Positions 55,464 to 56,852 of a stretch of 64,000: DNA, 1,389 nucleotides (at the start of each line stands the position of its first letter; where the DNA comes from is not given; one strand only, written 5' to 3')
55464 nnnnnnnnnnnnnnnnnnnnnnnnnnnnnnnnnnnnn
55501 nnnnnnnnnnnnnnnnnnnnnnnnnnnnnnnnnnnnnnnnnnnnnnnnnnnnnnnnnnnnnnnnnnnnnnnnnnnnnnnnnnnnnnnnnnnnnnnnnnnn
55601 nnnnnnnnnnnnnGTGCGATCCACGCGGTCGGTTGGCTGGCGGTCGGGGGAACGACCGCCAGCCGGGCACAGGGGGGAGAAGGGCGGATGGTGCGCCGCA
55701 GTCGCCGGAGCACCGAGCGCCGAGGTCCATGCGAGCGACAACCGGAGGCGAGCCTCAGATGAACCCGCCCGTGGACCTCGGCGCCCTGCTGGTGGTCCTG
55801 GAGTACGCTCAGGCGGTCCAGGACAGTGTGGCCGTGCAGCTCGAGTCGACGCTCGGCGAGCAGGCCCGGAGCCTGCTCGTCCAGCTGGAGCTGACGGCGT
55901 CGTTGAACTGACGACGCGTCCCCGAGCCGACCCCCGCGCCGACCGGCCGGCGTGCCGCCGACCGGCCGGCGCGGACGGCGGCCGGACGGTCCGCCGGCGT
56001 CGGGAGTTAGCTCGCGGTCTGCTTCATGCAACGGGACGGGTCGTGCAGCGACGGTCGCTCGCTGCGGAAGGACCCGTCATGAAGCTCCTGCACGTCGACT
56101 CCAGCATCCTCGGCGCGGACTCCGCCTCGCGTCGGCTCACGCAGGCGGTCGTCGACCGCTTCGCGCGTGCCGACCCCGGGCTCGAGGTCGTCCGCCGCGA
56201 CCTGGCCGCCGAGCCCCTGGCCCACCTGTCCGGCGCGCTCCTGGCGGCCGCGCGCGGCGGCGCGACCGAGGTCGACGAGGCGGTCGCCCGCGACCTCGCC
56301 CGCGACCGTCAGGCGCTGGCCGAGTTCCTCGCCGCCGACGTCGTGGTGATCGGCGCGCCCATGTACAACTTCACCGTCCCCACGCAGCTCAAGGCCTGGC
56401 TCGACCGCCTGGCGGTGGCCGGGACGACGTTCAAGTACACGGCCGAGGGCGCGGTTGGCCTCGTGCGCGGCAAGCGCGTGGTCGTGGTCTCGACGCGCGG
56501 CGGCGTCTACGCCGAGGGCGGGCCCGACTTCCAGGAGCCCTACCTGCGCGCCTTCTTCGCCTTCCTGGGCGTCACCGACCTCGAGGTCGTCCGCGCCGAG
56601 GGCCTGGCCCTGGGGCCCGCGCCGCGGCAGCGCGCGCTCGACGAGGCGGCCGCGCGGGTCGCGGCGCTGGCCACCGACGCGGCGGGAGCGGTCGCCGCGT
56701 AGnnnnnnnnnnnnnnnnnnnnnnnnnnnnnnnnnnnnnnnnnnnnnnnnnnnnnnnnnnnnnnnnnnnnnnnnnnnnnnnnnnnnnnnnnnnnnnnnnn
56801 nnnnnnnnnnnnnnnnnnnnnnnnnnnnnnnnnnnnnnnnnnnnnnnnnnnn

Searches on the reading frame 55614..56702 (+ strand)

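Call 4: search_protein_families(library=pfam, proteins=[window:55614-56702:+], max_evalue=0.01)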
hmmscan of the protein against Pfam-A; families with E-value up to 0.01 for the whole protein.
window:55614-56702:+ (362 aa): 2 families
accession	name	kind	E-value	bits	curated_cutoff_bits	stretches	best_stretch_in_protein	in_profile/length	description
PF02525.22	Flavodoxin_2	-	5e-52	176.9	27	1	156-351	1-196/198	Flavodoxin-like fold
PF03358.20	FMN_red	-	4e-10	39.9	24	1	167-300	11-120/152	NADPH-dependent FMN reductase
